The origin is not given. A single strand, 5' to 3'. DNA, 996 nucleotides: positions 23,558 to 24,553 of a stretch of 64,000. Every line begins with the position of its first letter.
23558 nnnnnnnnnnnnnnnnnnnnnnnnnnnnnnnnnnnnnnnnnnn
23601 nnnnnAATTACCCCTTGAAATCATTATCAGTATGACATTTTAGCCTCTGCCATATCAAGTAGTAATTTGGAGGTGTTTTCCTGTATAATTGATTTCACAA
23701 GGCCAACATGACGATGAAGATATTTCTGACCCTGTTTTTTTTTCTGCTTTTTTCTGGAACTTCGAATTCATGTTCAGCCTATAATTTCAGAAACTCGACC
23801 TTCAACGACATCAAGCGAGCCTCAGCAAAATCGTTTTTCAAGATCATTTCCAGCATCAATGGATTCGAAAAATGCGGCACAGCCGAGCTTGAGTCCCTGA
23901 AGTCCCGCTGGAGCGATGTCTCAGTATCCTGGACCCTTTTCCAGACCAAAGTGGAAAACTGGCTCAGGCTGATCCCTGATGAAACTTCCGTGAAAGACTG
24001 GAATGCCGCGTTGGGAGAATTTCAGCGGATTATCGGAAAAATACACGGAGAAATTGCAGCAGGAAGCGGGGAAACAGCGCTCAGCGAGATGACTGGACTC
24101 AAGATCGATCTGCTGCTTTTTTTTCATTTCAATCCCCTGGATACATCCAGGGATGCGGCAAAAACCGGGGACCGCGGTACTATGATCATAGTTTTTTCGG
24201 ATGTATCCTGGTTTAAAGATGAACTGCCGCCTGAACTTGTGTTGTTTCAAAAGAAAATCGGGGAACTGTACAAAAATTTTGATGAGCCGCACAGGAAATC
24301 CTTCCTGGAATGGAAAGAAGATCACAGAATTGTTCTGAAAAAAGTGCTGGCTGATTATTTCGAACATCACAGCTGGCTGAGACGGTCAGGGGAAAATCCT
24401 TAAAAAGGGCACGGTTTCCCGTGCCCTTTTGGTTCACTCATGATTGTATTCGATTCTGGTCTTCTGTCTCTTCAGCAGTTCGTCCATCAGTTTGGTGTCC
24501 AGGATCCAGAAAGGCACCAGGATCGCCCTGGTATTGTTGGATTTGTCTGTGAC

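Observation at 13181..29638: Asymmetric divergence: giant genes ~97-98% identical in their 3' ~4.3 kb (terminator included), while every other gene of the duplicated modules is only ~50% identical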

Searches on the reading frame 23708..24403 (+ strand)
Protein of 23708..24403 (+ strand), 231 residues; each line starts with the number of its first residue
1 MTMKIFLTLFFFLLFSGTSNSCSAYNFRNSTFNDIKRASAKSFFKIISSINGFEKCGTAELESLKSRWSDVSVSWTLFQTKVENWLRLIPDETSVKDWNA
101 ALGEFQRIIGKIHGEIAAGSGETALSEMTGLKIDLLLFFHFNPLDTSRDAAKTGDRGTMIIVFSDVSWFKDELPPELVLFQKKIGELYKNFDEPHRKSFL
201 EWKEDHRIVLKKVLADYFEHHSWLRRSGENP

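Call 8: search_protein_families(library=pfam, proteins=[window:23708-24403:+], max_evalue=0.01)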
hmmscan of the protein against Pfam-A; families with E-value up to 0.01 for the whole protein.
window:23708-24403:+ (231 aa): 0 families

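Call 25: search_protein_families(library=ncbifam, proteins=[window:23708-24403:+], max_evalue=0.1)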
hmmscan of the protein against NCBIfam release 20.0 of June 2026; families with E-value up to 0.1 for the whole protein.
window:23708-24403:+ (231 aa): 0 families

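Call 65: find_encoding_contigs(protein=window:23708-24403:+, flank=10000, max_places=4)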
Protein window:23708-24403:+ (231 aa): 1 contig read that carries it; 1 place shown.
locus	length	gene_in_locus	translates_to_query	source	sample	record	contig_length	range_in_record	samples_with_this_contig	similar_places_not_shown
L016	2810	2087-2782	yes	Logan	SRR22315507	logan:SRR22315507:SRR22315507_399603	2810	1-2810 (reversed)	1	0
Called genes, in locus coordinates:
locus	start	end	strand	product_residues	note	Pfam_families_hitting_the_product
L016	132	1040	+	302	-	PF12801:Fer4_5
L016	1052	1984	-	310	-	PF13531:SBP_bac_11, PF01547:SBP_bac_1 (weak)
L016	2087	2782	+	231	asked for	-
